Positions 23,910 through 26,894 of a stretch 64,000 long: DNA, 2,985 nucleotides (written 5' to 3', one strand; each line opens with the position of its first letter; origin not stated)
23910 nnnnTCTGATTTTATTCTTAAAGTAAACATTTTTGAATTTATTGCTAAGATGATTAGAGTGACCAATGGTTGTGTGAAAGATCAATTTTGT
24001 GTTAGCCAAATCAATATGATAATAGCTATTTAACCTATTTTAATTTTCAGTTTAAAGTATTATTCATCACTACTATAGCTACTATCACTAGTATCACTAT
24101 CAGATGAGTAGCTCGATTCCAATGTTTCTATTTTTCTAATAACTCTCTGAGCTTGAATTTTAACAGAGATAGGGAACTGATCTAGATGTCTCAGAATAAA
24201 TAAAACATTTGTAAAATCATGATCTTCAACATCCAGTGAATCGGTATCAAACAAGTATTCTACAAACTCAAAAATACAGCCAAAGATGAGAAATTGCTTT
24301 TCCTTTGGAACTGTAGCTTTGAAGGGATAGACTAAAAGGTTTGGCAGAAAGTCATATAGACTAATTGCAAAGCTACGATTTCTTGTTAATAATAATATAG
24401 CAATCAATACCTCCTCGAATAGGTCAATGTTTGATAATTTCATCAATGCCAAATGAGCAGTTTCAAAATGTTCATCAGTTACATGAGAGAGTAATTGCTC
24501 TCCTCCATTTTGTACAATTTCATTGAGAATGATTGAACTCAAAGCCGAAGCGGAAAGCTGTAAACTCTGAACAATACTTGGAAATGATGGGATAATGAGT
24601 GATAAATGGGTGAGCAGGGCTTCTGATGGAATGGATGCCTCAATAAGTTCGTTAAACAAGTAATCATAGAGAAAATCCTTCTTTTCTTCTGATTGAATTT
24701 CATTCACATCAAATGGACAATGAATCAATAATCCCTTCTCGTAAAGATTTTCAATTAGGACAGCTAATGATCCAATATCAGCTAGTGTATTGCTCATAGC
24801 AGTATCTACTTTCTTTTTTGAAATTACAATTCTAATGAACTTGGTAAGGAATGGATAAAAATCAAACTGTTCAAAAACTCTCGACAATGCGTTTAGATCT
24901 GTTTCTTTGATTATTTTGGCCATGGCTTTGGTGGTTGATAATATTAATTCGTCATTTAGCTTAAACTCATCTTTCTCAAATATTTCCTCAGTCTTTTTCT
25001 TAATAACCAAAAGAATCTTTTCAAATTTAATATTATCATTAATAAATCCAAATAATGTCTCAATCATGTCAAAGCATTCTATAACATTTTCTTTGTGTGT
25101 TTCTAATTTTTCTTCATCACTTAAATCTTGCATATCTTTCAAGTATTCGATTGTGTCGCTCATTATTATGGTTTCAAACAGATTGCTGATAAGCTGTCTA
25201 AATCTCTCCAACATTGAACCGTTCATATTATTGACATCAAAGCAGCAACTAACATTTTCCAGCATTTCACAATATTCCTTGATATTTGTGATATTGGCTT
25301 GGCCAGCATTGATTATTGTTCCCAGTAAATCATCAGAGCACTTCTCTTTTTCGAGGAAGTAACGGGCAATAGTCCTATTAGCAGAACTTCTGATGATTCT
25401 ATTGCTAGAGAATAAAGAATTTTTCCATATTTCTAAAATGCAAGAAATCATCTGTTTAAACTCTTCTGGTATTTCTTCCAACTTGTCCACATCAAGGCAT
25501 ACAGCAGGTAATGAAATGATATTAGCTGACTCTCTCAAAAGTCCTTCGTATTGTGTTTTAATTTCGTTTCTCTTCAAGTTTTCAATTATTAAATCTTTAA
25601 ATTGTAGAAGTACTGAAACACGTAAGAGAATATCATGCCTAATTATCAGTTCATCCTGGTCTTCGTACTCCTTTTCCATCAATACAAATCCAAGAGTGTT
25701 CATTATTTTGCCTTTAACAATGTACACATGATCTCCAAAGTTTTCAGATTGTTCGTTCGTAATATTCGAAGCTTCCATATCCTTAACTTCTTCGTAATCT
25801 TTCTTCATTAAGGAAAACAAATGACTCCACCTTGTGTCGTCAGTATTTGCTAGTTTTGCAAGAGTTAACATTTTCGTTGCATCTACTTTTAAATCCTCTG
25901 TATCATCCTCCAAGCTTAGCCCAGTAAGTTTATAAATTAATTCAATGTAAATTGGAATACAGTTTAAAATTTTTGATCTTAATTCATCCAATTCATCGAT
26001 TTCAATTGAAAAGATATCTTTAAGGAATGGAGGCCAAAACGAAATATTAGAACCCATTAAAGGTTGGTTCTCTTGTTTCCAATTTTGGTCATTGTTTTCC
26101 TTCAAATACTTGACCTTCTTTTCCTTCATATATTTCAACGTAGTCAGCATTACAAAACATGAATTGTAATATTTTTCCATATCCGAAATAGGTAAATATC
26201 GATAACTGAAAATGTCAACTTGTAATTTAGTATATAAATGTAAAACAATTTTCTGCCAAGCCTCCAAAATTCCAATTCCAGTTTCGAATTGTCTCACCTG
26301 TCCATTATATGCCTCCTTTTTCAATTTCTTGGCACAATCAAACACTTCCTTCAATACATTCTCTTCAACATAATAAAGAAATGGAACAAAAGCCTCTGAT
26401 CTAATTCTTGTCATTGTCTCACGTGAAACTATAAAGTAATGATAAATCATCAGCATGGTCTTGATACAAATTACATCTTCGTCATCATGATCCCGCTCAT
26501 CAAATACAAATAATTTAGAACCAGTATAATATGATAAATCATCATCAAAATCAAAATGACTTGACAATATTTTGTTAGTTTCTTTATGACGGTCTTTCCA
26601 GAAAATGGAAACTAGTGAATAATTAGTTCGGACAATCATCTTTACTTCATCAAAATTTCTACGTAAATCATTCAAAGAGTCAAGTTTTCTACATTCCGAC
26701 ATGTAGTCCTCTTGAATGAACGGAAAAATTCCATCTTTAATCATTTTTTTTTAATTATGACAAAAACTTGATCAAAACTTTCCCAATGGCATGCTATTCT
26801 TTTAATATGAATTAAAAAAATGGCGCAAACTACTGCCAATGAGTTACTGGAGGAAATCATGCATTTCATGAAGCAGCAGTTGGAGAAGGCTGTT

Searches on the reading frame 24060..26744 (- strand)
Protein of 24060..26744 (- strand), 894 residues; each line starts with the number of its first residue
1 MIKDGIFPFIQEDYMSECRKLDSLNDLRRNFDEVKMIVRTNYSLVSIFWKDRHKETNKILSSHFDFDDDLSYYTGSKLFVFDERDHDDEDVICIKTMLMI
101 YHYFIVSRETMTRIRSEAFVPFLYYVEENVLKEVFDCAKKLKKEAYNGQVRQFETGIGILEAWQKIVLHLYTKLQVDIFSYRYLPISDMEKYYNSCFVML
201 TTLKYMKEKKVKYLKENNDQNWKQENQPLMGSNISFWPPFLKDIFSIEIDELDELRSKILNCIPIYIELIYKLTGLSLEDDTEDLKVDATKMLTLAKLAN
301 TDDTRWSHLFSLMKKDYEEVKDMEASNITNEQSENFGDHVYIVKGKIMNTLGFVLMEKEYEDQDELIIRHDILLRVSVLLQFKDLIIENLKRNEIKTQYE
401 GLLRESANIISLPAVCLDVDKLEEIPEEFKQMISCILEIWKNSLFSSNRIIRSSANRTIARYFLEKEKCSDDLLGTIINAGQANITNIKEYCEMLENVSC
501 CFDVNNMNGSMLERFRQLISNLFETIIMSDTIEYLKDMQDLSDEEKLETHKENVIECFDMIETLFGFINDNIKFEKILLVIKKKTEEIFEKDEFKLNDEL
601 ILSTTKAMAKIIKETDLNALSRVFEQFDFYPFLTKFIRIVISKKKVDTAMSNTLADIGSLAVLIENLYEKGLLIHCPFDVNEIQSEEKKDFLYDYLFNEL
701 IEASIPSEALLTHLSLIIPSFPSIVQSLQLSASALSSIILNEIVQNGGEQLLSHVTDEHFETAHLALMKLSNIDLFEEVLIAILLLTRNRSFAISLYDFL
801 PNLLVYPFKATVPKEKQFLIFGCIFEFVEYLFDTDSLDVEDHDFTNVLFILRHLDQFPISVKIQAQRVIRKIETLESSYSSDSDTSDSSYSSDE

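Call 13: search_protein_families(library=pfam, proteins=[window:24060-26744:-], max_evalue=0.01)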
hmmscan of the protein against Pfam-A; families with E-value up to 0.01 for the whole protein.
window:24060-26744:- (894 aa): 0 families

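Call 30: search_solved_structures(query=window:24060-26744:-, max_evalue=1)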
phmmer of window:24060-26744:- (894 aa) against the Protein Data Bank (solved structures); distinct sequences matched with E-value up to 1: 0.
